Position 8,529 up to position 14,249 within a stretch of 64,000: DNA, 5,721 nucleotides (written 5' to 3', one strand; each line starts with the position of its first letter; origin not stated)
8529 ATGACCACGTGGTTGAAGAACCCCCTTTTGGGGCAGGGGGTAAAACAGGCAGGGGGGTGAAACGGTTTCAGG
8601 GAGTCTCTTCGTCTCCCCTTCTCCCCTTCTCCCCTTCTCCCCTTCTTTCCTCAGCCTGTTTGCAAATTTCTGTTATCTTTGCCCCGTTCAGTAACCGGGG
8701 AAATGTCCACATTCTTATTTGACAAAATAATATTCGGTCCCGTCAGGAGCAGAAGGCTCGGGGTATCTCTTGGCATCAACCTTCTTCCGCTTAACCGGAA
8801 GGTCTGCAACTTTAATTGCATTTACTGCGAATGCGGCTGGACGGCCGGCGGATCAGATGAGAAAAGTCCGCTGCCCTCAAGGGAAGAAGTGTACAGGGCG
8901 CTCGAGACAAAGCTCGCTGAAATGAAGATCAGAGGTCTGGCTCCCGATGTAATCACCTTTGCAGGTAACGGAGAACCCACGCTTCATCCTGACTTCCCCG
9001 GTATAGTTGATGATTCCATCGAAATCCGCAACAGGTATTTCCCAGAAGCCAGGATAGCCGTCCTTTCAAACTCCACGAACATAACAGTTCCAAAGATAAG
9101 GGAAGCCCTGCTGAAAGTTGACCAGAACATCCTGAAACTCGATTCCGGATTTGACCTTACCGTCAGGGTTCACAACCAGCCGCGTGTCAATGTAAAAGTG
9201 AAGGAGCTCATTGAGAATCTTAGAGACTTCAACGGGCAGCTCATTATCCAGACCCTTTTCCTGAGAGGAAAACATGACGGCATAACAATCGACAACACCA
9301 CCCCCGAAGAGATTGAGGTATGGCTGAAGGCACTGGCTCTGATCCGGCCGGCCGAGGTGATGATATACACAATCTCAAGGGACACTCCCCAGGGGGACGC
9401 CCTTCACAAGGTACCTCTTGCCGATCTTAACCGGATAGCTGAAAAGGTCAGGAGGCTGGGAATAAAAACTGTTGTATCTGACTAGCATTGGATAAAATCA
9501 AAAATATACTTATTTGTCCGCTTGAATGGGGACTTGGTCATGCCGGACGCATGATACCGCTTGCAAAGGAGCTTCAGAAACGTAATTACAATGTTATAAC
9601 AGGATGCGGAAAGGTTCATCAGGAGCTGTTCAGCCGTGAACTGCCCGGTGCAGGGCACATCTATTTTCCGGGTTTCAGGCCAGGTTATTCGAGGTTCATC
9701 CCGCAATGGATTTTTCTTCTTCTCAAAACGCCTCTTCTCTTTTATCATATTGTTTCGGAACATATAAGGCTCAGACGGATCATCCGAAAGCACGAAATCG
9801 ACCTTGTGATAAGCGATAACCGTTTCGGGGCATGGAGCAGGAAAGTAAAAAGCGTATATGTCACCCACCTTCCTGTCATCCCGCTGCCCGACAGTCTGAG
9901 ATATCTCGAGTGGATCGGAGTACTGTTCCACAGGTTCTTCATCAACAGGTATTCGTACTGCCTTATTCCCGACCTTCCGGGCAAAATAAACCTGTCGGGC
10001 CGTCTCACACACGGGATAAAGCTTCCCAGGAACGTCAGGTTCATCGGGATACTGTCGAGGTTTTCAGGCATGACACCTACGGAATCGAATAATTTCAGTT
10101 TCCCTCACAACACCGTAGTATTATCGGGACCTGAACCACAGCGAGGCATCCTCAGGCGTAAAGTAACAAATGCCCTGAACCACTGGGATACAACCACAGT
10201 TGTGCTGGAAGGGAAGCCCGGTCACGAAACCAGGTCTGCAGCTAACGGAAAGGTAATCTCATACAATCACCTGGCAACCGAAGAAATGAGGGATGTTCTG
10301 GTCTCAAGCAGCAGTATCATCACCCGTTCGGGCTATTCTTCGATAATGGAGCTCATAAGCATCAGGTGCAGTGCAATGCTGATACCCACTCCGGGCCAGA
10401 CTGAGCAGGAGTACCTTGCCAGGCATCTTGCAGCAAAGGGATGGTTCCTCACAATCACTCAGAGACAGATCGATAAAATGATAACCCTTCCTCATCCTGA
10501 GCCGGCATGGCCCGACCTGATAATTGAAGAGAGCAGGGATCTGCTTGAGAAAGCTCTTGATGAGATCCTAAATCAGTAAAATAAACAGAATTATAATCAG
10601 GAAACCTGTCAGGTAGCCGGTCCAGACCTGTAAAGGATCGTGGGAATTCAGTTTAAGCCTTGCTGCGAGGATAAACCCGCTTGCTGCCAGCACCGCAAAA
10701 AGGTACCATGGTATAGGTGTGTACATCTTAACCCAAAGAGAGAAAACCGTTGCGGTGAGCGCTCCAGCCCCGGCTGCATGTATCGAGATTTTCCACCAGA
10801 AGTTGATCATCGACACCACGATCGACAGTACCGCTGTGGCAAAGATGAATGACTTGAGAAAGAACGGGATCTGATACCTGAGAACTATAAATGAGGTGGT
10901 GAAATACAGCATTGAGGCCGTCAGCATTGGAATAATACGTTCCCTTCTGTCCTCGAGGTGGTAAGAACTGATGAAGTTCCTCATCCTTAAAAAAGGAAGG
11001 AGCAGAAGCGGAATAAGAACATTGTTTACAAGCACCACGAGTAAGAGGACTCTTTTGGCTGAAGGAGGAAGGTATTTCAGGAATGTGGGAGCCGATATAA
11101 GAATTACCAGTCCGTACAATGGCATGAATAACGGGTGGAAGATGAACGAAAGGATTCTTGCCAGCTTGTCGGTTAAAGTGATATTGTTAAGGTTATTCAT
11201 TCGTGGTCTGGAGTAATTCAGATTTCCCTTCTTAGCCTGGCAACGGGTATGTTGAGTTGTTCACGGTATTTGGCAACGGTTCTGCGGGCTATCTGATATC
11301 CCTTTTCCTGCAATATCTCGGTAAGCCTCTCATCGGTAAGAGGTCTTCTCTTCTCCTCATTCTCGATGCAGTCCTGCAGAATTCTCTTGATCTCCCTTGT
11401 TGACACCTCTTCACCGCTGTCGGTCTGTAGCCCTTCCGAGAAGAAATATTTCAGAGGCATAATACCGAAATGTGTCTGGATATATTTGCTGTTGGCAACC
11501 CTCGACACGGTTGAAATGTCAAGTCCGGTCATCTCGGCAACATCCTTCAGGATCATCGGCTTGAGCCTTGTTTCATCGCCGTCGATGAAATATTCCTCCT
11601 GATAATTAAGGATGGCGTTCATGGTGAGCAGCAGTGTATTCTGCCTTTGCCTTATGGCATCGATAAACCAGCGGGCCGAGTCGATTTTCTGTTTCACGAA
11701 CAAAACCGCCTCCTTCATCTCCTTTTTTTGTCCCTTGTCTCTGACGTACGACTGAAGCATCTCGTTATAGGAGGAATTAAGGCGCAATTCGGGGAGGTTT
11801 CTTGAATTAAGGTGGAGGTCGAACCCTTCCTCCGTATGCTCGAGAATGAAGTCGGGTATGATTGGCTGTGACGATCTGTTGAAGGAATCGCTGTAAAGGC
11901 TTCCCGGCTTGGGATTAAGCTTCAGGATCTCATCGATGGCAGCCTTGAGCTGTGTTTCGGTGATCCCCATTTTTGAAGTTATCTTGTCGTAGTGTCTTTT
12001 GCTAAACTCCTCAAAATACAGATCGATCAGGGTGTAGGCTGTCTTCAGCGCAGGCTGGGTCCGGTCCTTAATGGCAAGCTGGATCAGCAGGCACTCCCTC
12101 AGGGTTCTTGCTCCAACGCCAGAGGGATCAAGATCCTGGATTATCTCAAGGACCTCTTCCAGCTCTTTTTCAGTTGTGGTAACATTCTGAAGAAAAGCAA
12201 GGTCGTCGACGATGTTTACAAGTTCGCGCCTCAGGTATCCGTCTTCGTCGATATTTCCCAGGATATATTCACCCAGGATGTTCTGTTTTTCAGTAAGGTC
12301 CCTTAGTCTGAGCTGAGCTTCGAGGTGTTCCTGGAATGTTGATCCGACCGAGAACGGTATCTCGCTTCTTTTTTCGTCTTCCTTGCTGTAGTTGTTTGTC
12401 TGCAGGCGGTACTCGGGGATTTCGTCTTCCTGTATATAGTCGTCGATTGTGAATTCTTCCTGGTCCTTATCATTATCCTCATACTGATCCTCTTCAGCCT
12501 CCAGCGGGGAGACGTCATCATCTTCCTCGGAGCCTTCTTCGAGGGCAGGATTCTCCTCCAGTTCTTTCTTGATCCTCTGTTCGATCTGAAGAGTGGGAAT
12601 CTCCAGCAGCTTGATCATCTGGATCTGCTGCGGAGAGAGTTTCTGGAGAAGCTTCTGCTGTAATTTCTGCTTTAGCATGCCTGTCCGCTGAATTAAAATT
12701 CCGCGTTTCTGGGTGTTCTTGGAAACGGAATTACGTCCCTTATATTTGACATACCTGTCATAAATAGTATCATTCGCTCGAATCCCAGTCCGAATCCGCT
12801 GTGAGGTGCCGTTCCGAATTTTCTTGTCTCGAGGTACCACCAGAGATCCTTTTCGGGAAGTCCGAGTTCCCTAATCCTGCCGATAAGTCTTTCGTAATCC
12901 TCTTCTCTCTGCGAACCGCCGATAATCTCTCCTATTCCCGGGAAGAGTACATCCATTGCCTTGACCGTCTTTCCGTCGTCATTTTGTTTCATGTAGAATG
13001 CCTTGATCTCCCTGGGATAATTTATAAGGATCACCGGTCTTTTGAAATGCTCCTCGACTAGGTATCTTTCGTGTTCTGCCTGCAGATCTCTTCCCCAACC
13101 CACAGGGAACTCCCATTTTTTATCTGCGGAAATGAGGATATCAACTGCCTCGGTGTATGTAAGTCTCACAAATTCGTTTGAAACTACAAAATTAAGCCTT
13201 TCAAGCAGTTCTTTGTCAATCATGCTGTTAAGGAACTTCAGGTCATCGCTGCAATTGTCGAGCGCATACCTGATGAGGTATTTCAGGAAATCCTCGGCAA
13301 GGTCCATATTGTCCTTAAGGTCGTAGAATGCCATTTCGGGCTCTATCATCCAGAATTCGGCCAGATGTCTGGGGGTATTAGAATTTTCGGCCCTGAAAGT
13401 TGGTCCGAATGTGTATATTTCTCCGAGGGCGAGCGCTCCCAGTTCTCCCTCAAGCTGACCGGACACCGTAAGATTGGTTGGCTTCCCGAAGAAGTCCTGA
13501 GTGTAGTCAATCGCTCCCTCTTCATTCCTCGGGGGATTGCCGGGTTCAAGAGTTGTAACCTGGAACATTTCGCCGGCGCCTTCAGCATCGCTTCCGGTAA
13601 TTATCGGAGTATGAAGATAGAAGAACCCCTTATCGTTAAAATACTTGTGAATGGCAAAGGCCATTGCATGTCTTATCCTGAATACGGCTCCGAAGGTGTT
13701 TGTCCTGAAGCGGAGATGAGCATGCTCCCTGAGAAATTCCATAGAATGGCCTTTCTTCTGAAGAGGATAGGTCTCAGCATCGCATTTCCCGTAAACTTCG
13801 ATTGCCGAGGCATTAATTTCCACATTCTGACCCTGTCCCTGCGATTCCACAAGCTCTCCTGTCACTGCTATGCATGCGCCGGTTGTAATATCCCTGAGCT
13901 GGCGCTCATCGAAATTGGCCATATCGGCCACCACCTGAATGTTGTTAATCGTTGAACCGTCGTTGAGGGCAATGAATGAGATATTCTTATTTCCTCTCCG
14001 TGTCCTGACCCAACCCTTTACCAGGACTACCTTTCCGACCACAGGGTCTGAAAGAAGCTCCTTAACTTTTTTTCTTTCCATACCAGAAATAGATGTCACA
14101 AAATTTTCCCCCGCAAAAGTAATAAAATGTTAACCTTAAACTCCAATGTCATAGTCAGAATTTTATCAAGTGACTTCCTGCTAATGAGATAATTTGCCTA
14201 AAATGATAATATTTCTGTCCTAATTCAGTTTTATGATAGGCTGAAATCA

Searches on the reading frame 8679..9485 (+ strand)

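Call 105: search_protein_families(library=pfam, proteins=[window:8679-9485:+], max_evalue=0.00001)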
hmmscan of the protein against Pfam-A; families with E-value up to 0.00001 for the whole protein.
window:8679-9485:+ (268 aa): 1 family
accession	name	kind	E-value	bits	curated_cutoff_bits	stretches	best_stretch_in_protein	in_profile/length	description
PF04055.27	Radical_SAM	-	8.7e-12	46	29.5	1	42-197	6-153/166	Radical SAM superfamily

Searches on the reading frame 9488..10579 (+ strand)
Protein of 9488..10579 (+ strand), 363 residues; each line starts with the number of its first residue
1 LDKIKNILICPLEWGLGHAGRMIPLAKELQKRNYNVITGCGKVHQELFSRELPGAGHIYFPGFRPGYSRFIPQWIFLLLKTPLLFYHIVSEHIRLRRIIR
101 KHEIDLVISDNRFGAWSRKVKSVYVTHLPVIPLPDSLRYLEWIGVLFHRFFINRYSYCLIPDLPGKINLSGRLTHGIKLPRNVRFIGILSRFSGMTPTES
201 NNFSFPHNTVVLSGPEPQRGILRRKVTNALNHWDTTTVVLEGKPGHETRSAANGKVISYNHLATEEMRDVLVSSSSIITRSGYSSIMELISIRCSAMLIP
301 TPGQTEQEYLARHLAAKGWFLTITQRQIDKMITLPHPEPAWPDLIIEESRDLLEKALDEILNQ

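Call 105: search_protein_families(library=pfam, proteins=[window:9488-10579:+], max_evalue=0.00001)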
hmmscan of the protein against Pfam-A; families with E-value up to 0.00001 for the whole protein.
window:9488-10579:+ (363 aa): 1 family
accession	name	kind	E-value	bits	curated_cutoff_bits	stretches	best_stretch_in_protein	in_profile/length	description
PF04101.22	Glyco_tran_28_C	-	7.5e-07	29.8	22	1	264-328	62-128/166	Glycosyltransferase family 28 C-terminal domain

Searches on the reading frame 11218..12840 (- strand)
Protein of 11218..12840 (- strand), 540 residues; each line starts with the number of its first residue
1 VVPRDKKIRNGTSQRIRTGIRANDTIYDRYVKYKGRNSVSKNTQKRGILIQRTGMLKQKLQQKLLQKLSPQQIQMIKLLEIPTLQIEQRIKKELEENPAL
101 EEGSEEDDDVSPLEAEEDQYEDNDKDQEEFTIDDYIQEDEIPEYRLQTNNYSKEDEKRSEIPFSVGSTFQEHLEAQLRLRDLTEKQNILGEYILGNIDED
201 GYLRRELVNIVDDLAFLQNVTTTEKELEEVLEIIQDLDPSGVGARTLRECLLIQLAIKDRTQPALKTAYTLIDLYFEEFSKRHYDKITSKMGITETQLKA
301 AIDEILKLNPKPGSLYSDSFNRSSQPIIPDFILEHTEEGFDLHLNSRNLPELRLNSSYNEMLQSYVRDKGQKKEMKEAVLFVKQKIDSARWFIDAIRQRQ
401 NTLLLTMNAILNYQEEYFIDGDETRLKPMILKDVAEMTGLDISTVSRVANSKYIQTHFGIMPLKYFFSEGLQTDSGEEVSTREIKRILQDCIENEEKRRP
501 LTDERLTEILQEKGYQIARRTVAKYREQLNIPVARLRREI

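Call 105: search_protein_families(library=pfam, proteins=[window:11218-12840:-], max_evalue=0.00001)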
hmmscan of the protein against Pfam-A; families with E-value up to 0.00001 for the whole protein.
window:11218-12840:- (540 aa): 3 families
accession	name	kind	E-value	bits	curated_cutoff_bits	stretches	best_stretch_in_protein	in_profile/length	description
PF04963.19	Sigma54_CBD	-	2e-55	187.9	22.9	1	167-358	10-185/185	Sigma-54 factor, core binding domain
PF04552.19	Sigma54_DBD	-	1.9e-50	171.2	22.8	1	381-538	3-159/160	Sigma-54, DNA binding domain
PF00309.25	Sigma54_AID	-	1.9e-12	47.3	23.8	1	57-102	1-46/46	Sigma-54 factor, Activator interacting domain (AID)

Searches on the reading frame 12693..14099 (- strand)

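Call 106: search_protein_families(library=pfam, proteins=[window:12693-14099:-], max_evalue=0.00001)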
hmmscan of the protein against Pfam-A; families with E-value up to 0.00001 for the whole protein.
window:12693-14099:- (468 aa): 2 families
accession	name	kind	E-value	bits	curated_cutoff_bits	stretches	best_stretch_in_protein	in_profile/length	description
PF00152.25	tRNA-synt_2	-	8.1e-66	222.6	25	1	120-462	2-307/308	tRNA synthetases class II (D, K and N)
PF01336.31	tRNA_anti-codon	-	6.7e-14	52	27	1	25-102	1-74/75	OB-fold nucleic acid binding domain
